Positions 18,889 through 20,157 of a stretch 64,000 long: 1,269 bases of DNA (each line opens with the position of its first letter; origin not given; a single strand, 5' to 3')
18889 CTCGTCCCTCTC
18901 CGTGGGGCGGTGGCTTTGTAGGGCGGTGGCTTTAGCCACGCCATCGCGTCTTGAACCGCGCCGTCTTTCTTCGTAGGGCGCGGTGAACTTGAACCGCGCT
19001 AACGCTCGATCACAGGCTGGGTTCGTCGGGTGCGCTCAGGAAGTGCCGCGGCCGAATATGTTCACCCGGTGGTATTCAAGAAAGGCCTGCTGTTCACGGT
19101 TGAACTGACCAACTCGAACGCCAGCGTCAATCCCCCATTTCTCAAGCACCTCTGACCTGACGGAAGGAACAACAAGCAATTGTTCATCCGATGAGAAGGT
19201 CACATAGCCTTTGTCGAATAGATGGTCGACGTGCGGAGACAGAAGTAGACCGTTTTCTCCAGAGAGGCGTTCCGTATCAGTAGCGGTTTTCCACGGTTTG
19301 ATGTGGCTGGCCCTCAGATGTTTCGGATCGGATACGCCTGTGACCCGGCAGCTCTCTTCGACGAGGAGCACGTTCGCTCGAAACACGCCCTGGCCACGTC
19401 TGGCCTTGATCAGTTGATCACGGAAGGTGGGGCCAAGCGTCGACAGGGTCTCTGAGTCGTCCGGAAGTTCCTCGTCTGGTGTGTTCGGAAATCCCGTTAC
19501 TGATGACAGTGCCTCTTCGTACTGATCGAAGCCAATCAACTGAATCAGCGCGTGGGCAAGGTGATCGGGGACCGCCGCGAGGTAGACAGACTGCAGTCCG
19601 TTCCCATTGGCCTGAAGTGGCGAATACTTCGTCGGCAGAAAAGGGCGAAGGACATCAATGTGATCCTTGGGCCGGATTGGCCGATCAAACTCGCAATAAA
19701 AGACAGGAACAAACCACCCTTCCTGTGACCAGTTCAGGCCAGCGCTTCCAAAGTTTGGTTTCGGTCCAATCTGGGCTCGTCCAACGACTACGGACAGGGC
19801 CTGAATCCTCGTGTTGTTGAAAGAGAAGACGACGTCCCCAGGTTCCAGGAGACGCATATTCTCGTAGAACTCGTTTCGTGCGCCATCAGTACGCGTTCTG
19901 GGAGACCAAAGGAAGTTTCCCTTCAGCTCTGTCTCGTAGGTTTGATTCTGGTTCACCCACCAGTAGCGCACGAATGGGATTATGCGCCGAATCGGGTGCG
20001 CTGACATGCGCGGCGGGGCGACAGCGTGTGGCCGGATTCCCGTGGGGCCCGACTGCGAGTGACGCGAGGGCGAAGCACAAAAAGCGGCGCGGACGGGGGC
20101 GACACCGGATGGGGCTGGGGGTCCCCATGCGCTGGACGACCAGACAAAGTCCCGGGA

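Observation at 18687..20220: Low-GC HNH nuclease gene boxed in by two inverted ~204-bp terminator-like elements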

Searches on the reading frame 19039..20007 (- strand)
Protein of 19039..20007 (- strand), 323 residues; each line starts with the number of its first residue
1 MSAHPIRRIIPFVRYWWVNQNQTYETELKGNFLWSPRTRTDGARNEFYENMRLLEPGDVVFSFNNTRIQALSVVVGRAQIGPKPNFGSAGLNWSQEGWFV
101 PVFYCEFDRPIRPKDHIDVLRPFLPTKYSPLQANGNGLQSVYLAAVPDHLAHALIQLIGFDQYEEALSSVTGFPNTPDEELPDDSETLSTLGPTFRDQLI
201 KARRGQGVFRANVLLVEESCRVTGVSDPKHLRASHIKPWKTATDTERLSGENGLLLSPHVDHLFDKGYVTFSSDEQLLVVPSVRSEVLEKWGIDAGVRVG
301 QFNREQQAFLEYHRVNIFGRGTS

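Call 11: search_protein_families(library=pfam, proteins=[window:19039-20007:-], max_evalue=0.01)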
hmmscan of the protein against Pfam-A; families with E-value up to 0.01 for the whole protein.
window:19039-20007:- (323 aa): 1 family
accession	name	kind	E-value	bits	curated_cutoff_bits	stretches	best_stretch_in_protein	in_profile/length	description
PF13391.12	HNH_2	-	1.3e-12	47.8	21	1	220-271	1-65/66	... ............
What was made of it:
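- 19036..19971 (-): EVE-HNH modification-dependent (type IV) restriction endonuclease of the VcaM4I/TspA15I family, 311 aa from GTG 19971. Pfam HNH_2 (call 11).
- On EVE-HNH modification-dependent restriction endonuclease (VcaM4I family): Pfam PF13391 HNH_2, E 1.3e-12 (call 11).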

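Call 12: search_protein_families(library=padloc, proteins=[window:19039-20007:-], max_evalue=0.01)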
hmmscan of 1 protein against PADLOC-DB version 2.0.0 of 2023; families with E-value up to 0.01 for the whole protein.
window:19039-20007:- (323 aa): 4 families
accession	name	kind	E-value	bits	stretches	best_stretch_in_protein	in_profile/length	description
PDLC04132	HNH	-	1.3e-21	75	1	194-319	142-273/286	-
PDLC03546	HNH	-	1e-14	52.3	1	203-318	156-277/282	Type II restriction enzyme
PDLC03529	REase_II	-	1.4e-10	38.9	1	231-314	295-377/389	Type II restriction enzyme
PDLC03288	MTase_II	-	0.0092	13.9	0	37-100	97-158/169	Type II methyltransferase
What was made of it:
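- On EVE-HNH modification-dependent restriction endonuclease (VcaM4I family): PADLOC HNH models also match (call 12).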

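Call 13: search_protein_families(library=ncbifam, proteins=[window:19039-20007:-], max_evalue=0.01)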
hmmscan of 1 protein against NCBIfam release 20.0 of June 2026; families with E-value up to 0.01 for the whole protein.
window:19039-20007:- (323 aa): 1 family
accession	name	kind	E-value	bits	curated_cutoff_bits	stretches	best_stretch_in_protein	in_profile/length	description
NF045808.1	PT-DNA_restrict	exception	0.00036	19.7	180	1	209-318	165-283/284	phosphorothioated DNA-binding restriction endonuclease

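Call 14: find_encoding_contigs(protein=window:19039-20007:-, flank=10000, max_places=10)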
Protein window:19039-20007:- (323 aa): no gene with exactly this product is on record in the collection.
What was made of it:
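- Tried and rejected: An exact-protein look-up of the 323-aa ATG version of the gene found no record (call 14).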

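Call 27: search_solved_structures(query=window:19039-20007:-, max_evalue=1, show_alignments=2)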
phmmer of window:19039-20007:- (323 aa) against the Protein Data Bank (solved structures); distinct sequences matched with E-value up to 1: 2.
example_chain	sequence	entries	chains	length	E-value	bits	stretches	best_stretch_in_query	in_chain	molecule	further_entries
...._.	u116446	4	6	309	1e-86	294.2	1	14-319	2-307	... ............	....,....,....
6b43_6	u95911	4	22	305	0.15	14.3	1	116-196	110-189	Triplex capsid protein 2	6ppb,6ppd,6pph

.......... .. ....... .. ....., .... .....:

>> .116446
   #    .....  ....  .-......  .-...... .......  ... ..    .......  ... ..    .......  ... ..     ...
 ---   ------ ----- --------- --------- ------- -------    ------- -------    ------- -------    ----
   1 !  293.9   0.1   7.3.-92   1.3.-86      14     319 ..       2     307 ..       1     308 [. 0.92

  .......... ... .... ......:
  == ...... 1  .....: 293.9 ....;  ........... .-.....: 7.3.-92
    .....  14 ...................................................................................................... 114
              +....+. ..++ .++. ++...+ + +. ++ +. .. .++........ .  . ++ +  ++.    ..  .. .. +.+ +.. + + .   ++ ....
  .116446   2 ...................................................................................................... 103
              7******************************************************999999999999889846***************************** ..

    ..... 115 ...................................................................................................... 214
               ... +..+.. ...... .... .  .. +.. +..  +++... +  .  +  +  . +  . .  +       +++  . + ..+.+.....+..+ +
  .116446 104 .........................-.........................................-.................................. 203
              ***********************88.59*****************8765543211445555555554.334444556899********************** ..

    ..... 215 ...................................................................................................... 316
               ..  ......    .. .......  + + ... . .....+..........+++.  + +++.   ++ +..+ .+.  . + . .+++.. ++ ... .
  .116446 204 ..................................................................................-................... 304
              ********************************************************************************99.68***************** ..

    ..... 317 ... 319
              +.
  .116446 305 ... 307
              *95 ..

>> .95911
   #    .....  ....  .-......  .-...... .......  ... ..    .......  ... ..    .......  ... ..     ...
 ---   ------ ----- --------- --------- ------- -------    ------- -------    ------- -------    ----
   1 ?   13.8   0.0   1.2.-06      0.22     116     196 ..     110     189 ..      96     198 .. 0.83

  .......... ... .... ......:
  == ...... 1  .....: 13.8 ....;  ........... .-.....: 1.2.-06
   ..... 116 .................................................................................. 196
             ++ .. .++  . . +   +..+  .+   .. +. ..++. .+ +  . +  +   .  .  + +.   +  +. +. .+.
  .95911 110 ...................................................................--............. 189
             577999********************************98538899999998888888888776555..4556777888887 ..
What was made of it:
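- On EVE-HNH modification-dependent restriction endonuclease (VcaM4I family): All six residues are identical in the alignment (call 27).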

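Call 28: find_homologous_proteins(query=window:19039-20007:-)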
Query window:19039-20007:- (323 aa): 7535 proteins with E <= 0.001 among 8000 candidates; the best 120 are listed.
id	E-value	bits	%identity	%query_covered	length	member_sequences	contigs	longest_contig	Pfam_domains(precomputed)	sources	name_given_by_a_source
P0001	2.0e-219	745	99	100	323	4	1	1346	PF13391.13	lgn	-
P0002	3.5e-194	662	90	96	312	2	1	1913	PF13391.13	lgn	-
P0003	1.7e-183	627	84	96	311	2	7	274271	PF13391.13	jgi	-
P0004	1.6e-173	594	82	96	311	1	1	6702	PF13391.13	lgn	-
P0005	7.0e-151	520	71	95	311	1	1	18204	PF13391.13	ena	-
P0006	1.2e-150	519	71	95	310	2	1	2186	PF13391.13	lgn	-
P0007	1.4e-149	516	70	95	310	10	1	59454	PF13391.13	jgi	jgi:hypothetical protein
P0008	6.1e-149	514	69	96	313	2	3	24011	PF13391.13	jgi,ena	jgi:hypothetical protein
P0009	7.4e-149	513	70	94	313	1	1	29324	PF13391.13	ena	-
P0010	3.2e-148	511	68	95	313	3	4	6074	PF13391.13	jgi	jgi:hypothetical protein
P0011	3.9e-148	511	69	95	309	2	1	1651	PF13391.13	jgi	-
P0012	4.1e-148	511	69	96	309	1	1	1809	PF13391.13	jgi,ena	-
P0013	8.2e-148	510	69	96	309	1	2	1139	PF13391.13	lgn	-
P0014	9.1e-148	510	69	95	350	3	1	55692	PF13391.13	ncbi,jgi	-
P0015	1.0e-147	510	69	95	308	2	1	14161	PF13391.13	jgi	jgi:putative restriction endonuclease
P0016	2.2e-147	509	69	95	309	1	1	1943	PF13391.13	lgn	-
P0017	2.9e-147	508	69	96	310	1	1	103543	PF13391.13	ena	-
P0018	4.2e-147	508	69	96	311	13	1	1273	PF13391.13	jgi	jgi:hypothetical protein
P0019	7.8e-147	507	70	95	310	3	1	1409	PF13391.13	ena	-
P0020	7.9e-147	507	68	94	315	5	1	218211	PF13391.13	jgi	jgi:putative restriction endonuclease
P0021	8.3e-147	507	69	95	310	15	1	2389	PF13391.13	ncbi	-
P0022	1.4e-146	506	69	95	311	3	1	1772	PF13391.13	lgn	-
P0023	1.9e-146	505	69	96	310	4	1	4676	PF13391.13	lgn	-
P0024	2.0e-146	505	68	96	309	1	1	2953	PF13391.13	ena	-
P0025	4.1e-146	504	69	95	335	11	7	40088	PF13391.13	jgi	-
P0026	4.9e-146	504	69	95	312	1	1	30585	PF13391.13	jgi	jgi:hypothetical protein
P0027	9.1e-146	503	68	95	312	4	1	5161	PF13391.13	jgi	-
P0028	1.2e-145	503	66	96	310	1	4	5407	PF13391.13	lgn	-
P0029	1.4e-145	503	71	95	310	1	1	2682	PF13391.13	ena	-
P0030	2.3e-145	502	69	95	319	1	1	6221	PF13391.13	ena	-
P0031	2.7e-145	502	68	96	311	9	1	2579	PF13391.13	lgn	-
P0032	2.9e-145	502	66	96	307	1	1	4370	PF13391.13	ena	-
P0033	3.6e-145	501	68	95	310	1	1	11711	PF13391.13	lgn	-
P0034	7.3e-145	500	67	96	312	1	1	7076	PF13391.13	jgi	jgi:putative restriction endonuclease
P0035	9.2e-145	500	68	95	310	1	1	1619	PF13391.13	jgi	jgi:hypothetical protein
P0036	1.3e-144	499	69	95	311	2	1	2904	PF13391.13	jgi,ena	-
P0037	1.7e-144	499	68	95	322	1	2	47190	PF13391.13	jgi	jgi:hypothetical protein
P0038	1.7e-144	499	68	95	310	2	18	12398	PF13391.13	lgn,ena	-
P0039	2.7e-144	498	70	96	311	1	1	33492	PF13391.13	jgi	jgi:putative restriction endonuclease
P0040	3.2e-144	498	68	95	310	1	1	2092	PF13391.13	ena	-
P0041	3.4e-144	498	70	95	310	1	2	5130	PF13391.13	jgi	jgi:putative restriction endonuclease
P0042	5.7e-144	497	68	95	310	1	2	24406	PF13391.13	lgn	-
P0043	6.6e-144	497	68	95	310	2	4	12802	PF13391.13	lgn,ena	-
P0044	9.3e-144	497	67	95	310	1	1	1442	PF13391.13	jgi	jgi:hypothetical protein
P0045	9.7e-144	497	68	95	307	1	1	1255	PF13391.13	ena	-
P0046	1.0e-143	496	68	95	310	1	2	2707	PF13391.13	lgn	-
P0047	1.4e-143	496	65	100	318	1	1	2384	PF13391.13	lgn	-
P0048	1.5e-143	496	69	95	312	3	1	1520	PF13391.13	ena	-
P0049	1.7e-143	496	67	95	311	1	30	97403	PF13391.13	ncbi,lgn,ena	-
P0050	1.8e-143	496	70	95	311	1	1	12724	PF13391.13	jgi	jgi:putative restriction endonuclease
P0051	2.1e-143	495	67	95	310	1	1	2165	PF13391.13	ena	-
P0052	3.8e-143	495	67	95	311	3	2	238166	PF13391.13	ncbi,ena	-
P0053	3.9e-143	495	67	94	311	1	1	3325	PF13391.13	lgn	-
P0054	5.3e-143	494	66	96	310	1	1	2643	PF13391.13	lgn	-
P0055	9.6e-143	493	65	96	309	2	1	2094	PF13391.13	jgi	jgi:putative restriction endonuclease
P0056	1.4e-142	493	68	95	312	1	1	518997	PF13391.13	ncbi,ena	-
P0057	1.5e-142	493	68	95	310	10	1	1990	PF13391.13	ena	-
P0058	1.5e-142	493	67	96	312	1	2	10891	PF13391.13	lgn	-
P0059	1.5e-142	493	68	95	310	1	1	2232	PF13391.13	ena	-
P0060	1.6e-142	493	68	95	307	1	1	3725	PF13391.13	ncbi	ncbi:MAG: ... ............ signature motif containing protein [Vicinamibacterales bacterium]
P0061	2.4e-142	492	69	95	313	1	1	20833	PF13391.13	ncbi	-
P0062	3.7e-142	491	65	95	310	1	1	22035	PF13391.13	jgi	jgi:putative restriction endonuclease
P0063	4.1e-142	491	66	95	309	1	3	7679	PF13391.13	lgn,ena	-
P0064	7.1e-142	490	67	95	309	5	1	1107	PF13391.13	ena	-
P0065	1.0e-141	490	68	96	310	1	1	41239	PF13391.13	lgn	-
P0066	1.4e-141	489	66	96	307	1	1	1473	PF13391.13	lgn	-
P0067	2.3e-141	489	67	95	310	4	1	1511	PF13391.13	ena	-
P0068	2.9e-141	488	68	95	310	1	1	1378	PF13391.13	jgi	jgi:putative restriction endonuclease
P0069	5.2e-141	488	68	95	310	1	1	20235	PF13391.13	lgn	-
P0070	7.2e-141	487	67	95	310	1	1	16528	PF13391.13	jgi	jgi:hypothetical protein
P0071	7.8e-141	487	65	96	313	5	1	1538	PF13391.13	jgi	jgi:putative restriction endonuclease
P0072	8.3e-141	487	65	96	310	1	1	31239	PF13391.13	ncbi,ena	-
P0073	1.9e-140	486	65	95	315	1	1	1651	PF13391.13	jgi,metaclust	metaclust:\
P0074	2.3e-140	485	68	95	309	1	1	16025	PF13391.13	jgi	jgi:putative restriction endonuclease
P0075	2.8e-140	485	65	95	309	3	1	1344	PF13391.13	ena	-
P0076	2.8e-140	485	67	95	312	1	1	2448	PF13391.13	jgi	jgi:putative restriction endonuclease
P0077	3.3e-140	485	68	95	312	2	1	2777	PF13391.13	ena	-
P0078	3.8e-140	485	66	96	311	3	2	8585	PF13391.13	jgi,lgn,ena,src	-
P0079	6.9e-140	484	66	95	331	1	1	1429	PF13391.13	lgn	-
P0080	8.1e-140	484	65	96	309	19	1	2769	PF13391.13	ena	-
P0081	9.5e-140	483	66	95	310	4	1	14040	PF13391.13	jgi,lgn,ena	-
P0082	1.3e-139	483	67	93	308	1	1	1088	PF13391.13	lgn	-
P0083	1.3e-139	483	66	95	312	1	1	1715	PF13391.13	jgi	jgi:hypothetical protein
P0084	1.9e-139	482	66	96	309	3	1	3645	PF13391.13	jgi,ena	-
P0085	1.9e-139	482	67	95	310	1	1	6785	PF13391.13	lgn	-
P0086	2.0e-139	482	67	95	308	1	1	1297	PF13391.13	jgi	jgi:putative restriction endonuclease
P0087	2.0e-139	482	65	96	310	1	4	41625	PF13391.13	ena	-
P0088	3.5e-139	482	65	95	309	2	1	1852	PF13391.13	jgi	jgi:putative restriction endonuclease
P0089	3.7e-139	481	65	96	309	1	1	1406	PF13391.13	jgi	jgi:hypothetical protein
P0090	4.1e-139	481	65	95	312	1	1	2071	PF13391.13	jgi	jgi:putative restriction endonuclease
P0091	4.1e-139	481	65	96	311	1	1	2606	PF13391.13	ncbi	ncbi:MAG TPA: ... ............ [Vicinamibacterales bacterium]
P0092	6.7e-139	481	65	95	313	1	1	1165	PF13391.13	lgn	-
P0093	1.0e-138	480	65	95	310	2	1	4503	PF13391.13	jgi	jgi:putative restriction endonuclease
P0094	1.1e-138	480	66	95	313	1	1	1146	PF13391.13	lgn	-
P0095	1.1e-138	480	66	95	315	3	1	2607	PF13391.13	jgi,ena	-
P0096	1.2e-138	480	66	95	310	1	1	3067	PF13391.13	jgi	jgi:putative restriction endonuclease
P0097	1.7e-138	479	66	95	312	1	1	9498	PF13391.13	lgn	-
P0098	1.9e-138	479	65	95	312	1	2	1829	PF13391.13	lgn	-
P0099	3.6e-138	478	66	95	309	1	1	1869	PF13391.13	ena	-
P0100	4.2e-138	478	64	95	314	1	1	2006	PF13391.13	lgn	-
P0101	5.3e-138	478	66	95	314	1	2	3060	PF13391.13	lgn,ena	-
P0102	7.7e-138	477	65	95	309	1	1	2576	PF13391.13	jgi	jgi:putative restriction endonuclease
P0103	8.3e-138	477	66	96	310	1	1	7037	PF13391.13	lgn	-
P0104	1.1e-137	477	63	95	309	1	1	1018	PF13391.13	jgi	jgi:putative restriction endonuclease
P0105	1.2e-137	477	63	95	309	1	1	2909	PF13391.13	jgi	jgi:putative restriction endonuclease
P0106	1.8e-137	476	65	95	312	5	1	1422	PF13391.13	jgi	-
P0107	2.8e-137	475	65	95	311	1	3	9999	PF13391.13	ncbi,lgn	ncbi:MAG: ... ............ [Vicinamibacterales bacterium]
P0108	3.2e-137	475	65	96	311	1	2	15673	PF13391.13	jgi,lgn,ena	-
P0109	3.4e-137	475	64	96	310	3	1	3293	PF13391.13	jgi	jgi:putative restriction endonuclease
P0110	3.8e-137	475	66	95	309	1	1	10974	PF13391.13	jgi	-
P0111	3.9e-137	475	65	96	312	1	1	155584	PF13391.13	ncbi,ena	-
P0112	3.9e-137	475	64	95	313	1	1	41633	PF13391.13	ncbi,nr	ncbi:MAG TPA: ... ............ signature motif containing protein [Vicinamibacterales bacterium]|nr:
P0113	4.0e-137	475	65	95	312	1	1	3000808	PF13391.13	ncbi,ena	-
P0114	5.4e-137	474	65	96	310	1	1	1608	PF13391.13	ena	-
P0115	6.6e-137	474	68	91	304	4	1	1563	PF13391.13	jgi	jgi:putative restriction endonuclease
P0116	7.8e-137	474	65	96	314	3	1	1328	PF13391.13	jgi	jgi:hypothetical protein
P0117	8.4e-137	474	65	95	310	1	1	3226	PF13391.13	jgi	jgi:putative restriction endonuclease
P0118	8.5e-137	474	64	95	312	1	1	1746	PF13391.13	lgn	-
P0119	1.5e-136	473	65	95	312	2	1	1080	PF13391.13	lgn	-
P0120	1.5e-136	473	66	95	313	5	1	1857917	PF13391.13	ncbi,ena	-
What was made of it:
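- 19036..19971 (-): Homologues are 309-313 aa (call 28).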

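Call 30: find_encoding_contigs(protein=P0003, flank=6000, max_places=4)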
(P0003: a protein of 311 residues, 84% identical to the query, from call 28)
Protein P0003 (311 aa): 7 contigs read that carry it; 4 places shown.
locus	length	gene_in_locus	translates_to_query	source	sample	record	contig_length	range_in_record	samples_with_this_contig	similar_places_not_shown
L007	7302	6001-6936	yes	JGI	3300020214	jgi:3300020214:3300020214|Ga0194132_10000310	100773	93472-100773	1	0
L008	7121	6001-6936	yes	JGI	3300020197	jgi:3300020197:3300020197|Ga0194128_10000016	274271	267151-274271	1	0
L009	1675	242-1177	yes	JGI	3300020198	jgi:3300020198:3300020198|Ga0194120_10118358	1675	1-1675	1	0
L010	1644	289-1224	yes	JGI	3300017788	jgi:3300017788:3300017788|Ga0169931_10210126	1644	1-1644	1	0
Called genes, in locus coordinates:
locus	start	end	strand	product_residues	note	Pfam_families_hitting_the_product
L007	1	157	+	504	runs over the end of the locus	PF02874:ATP-synt_ab_N, PF00006:ATP-synt_ab, PF00306:ATP-synt_ab_C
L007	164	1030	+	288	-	PF00231:ATP-synt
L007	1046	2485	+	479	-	PF02874:ATP-synt_ab_N, PF00006:ATP-synt_ab, PF22919:ATP-synt_VA_C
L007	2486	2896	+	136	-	PF02823:ATP-synt_DE_N, PF00401:ATP-synt_DE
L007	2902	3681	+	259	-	PF00481:PP2C, PF13672:PP2C_2, PF07228:SpoIIE (faint)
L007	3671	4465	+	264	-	PF01061:ABC2_membrane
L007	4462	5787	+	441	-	PF00005:ABC_tran, PF14524:Wzt_C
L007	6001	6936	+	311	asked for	PF13391:HNH_2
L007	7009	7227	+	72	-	-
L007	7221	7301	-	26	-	?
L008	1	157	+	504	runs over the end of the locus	PF02874:ATP-synt_ab_N, PF00006:ATP-synt_ab, PF00306:ATP-synt_ab_C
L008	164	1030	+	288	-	PF00231:ATP-synt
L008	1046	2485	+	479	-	PF02874:ATP-synt_ab_N, PF00006:ATP-synt_ab, PF22919:ATP-synt_VA_C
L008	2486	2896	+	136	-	PF02823:ATP-synt_DE_N, PF00401:ATP-synt_DE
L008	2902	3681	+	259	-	PF00481:PP2C, PF13672:PP2C_2, PF07228:SpoIIE (faint)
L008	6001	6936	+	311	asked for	PF13391:HNH_2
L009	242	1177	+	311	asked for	PF13391:HNH_2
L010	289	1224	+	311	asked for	PF13391:HNH_2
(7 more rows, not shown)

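Call 31: find_encoding_contigs(protein=P0004, flank=6000, max_places=3)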
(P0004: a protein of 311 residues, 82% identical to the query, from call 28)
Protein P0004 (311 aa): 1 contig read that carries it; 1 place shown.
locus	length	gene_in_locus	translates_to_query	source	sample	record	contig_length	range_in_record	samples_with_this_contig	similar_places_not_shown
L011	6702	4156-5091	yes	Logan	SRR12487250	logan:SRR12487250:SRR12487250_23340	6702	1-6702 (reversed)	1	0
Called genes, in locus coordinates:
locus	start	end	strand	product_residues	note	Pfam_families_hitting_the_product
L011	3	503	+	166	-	?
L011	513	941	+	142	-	PF02823:ATP-synt_DE_N, PF00401:ATP-synt_DE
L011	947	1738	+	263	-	PF00481:PP2C, PF13672:PP2C_2, PF07228:SpoIIE (faint)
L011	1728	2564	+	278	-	PF01061:ABC2_membrane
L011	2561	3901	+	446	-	PF00005:ABC_tran, PF14524:Wzt_C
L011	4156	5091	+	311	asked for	PF13391:HNH_2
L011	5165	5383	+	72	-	-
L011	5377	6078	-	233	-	-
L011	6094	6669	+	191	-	PF01467:CTP_transf_like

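Call 32: find_encoding_contigs(protein=P0005, flank=6000, max_places=3)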
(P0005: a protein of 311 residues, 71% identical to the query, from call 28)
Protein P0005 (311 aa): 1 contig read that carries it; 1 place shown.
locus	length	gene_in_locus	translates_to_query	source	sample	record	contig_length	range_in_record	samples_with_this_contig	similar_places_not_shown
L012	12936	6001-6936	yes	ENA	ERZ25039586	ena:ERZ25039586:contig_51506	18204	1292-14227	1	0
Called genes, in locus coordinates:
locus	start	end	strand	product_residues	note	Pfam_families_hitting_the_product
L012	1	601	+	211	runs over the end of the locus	-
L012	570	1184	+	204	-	-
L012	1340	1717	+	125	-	PF13482:RNase_H_2 (weak)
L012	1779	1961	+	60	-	-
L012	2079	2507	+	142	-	-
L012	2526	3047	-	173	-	-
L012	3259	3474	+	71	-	-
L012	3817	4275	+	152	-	PF14559:TPR_19 (weak)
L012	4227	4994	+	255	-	PF26745:SPM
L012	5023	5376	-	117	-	-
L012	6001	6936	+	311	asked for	PF13391:HNH_2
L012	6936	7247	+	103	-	-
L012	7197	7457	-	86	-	-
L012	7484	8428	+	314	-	PF01565:FAD_binding_4, PF04030:ALO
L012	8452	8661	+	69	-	PF04030:ALO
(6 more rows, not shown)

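Call 70: find_encoding_contigs(protein=P0007, flank=5000, max_places=2)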
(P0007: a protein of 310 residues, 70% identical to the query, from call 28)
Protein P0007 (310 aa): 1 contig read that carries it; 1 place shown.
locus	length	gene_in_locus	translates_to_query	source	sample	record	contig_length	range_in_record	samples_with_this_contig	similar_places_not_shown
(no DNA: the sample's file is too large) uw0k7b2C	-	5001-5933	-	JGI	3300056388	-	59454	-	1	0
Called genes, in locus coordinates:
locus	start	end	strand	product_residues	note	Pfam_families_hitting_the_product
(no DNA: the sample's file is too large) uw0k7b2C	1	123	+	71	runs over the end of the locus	-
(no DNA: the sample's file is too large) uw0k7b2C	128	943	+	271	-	-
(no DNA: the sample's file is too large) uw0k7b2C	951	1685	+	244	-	PF12543:DUF3738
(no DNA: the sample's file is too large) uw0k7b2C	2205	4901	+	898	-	PF00069:Pkinase, PF01636:APH (faint), PF07714:PK_Tyr_Ser-Thr, PF03109:ABC1 (weak), PF07714:PK_Tyr_Ser-Thr, PF07676:PD40 (faint), PF26550:Tricorn_2nd (faint), PF26549:Tricorn_N (weak)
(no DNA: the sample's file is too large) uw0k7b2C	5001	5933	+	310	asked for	PF13391:HNH_2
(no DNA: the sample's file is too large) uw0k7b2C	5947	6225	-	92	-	-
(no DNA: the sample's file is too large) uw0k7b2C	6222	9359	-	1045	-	PF04851:ResIII (faint)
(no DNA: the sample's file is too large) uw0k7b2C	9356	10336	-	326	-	-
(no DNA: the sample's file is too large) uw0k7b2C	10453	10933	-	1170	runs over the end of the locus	PF13482:RNase_H_2, PF13086:AAA_11 (faint), PF01443:Viral_helicase1 (faint), PF13245:AAA_19 (weak), PF13604:AAA_30, PF13087:AAA_12, PF13538:UvrD_C_2 (faint)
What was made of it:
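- Tried and rejected: DNA for the P0007 context could not be fetched (call 70).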

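Call 76: search_protein_families(library=pfam, proteins=[L011:5165-5380:+, L011:5380-6078:-], max_evalue=0.01)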
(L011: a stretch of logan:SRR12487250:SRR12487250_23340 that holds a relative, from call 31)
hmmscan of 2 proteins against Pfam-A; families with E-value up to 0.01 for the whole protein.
L011:5165-5380:+ (72 aa): 0 families

L011:5380-6078:- (233 aa): 0 families

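Call 78: find_encoding_contigs(protein=P0002, flank=3000, max_places=3)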
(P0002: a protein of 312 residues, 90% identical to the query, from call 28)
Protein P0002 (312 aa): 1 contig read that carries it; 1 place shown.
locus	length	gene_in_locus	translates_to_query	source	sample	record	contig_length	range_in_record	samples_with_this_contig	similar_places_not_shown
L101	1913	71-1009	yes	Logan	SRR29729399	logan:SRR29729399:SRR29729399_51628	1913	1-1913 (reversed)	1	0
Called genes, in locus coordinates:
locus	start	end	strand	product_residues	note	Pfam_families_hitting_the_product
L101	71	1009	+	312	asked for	PF13391:HNH_2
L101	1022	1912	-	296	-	?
